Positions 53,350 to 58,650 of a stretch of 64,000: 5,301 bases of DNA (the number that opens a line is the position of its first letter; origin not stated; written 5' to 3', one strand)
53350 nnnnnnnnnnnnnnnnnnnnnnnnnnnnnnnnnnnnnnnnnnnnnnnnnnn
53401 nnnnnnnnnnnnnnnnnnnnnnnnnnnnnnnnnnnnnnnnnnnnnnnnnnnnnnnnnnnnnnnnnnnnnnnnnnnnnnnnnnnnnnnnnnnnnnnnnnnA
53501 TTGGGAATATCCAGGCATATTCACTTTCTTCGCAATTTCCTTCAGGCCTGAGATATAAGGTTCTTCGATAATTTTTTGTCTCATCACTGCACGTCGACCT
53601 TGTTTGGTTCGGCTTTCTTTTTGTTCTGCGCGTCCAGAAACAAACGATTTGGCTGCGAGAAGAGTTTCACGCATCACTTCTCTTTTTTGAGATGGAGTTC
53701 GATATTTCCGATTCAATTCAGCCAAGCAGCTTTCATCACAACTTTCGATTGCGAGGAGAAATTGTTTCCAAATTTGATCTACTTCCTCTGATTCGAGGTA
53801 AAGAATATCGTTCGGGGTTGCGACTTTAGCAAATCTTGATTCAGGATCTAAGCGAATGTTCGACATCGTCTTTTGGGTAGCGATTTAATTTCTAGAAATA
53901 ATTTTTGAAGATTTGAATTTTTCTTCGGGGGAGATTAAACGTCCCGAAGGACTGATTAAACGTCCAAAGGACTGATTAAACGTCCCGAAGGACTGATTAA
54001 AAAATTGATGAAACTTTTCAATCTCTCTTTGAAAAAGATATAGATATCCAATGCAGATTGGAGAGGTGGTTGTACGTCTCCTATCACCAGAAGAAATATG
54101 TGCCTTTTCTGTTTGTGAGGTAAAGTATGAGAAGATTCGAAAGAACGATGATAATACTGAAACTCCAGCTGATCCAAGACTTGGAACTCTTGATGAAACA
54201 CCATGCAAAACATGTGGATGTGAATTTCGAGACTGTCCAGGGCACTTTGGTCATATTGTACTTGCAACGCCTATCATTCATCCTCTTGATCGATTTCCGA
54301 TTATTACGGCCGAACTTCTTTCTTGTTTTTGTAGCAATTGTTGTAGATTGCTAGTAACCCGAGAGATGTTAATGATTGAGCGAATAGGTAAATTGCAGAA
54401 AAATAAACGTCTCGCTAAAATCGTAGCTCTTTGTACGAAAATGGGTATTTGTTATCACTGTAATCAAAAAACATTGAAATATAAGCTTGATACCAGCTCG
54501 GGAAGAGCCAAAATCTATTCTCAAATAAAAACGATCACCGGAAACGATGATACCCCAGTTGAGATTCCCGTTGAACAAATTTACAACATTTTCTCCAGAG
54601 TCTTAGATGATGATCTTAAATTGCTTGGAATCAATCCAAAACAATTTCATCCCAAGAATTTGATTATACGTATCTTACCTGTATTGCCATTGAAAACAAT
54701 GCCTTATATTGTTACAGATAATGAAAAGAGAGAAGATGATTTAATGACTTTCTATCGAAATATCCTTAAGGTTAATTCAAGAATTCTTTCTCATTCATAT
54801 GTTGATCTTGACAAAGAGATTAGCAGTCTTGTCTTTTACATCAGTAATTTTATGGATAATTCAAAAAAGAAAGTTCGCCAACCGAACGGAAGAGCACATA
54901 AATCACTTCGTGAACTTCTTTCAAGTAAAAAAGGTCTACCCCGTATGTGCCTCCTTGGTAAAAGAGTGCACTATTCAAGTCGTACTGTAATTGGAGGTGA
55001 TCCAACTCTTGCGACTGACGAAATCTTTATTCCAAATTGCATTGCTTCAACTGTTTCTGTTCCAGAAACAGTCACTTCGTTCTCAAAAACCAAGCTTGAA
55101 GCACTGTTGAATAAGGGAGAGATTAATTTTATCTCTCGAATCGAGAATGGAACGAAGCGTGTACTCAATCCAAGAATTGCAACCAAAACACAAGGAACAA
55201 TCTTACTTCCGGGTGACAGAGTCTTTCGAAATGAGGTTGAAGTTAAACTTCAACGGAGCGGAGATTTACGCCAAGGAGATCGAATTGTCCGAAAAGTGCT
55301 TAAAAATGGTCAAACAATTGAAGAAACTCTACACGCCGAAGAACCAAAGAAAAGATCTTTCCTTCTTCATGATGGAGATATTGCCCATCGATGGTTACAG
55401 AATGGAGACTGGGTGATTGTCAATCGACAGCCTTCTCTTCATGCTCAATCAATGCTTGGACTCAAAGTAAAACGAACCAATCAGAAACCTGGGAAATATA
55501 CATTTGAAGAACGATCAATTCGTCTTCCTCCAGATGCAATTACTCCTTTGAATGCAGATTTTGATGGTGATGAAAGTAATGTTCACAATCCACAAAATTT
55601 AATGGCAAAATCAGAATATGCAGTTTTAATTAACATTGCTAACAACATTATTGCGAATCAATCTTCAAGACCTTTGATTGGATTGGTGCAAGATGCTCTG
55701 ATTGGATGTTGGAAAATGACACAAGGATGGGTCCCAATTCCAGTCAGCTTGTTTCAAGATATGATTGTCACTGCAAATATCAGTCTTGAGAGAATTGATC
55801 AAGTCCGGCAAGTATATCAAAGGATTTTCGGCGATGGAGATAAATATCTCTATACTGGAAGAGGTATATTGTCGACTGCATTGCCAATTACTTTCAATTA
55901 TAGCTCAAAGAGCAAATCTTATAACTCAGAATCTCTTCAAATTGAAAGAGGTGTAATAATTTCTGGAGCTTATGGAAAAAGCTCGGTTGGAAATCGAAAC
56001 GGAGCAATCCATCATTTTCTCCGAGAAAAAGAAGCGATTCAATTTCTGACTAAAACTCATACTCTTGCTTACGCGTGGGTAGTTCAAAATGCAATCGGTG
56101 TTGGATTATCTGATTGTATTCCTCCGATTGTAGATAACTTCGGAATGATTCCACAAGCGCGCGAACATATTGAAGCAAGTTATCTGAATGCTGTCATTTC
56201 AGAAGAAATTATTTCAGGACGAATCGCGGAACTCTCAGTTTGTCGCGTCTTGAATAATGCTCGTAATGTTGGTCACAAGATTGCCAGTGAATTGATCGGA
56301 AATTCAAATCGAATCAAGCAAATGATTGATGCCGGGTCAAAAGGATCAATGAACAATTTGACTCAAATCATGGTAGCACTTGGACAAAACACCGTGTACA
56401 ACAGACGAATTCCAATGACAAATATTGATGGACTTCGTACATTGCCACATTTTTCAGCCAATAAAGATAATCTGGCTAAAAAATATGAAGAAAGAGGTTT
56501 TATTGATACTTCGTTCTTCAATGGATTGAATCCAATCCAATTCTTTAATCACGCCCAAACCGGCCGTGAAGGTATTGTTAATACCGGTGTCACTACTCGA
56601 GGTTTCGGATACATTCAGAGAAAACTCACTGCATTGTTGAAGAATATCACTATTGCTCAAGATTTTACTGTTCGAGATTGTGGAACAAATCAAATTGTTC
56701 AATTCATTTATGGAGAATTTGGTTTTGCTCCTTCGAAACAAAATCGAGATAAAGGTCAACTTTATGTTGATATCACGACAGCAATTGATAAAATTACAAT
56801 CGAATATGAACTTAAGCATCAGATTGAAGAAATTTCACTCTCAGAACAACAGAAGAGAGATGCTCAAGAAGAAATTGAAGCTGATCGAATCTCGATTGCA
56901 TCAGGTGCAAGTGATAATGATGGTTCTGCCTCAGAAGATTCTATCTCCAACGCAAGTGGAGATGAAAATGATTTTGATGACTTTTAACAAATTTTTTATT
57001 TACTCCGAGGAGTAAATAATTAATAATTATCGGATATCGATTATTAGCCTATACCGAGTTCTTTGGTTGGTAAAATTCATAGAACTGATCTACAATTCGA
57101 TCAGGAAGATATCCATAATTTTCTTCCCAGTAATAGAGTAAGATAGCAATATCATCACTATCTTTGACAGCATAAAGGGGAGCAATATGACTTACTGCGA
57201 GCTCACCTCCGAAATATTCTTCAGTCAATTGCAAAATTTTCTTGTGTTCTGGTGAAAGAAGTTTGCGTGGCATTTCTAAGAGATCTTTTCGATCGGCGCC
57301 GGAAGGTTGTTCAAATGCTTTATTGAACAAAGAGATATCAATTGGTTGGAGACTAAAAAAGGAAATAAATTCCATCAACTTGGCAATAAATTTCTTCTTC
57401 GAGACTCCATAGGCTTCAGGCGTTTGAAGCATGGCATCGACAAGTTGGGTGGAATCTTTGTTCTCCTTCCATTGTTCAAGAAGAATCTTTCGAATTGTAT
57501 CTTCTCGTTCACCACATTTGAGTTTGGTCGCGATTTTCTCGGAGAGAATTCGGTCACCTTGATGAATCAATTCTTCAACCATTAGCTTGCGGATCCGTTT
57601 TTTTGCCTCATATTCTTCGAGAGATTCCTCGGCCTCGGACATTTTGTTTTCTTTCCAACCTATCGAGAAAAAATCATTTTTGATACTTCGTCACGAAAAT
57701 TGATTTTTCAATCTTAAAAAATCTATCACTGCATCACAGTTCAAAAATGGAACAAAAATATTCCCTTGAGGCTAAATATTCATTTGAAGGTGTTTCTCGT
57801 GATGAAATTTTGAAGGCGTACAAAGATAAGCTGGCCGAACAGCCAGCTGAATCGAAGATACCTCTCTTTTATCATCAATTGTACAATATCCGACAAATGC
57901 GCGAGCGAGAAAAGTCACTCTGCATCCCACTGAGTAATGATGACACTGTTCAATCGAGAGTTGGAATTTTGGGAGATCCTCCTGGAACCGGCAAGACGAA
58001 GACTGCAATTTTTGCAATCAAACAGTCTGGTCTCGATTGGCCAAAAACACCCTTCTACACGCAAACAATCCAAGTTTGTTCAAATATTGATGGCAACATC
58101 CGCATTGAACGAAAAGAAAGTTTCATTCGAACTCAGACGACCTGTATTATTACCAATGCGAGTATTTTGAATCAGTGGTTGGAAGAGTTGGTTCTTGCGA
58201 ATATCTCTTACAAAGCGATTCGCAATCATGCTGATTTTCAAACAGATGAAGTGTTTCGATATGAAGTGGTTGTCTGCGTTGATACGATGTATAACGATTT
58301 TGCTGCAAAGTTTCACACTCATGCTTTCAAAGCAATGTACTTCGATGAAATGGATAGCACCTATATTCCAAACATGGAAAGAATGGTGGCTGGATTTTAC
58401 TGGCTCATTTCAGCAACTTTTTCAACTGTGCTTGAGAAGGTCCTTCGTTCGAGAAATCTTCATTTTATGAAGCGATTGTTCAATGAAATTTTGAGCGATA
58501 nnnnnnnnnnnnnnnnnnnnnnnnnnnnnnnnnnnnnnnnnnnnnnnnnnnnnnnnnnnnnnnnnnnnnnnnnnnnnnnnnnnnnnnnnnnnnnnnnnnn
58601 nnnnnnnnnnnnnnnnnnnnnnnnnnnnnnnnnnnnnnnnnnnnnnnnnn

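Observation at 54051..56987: RPB1 encoded only through the bridge helix, implying a split largest RNA polymerase subunit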

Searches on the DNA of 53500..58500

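Call 24: search_rna_families(source=window, start=53500, end=58500, threshold=evalue, max_evalue=1)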
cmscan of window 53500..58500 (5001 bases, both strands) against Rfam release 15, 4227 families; matches with E-value up to 1: 2.
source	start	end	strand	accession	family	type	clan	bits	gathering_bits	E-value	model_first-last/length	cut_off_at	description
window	57096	57197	-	RF00413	SNORA19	Gene; snRNA; snoRNA; HACA-box;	-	25.8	80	0.43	1-131/131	no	Small nucleolar RNA SNORA19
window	55827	55908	+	RF00485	K_chan_RES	Cis-reg;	-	22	51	0.72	1-114/114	no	Potassium channel RNA editing signal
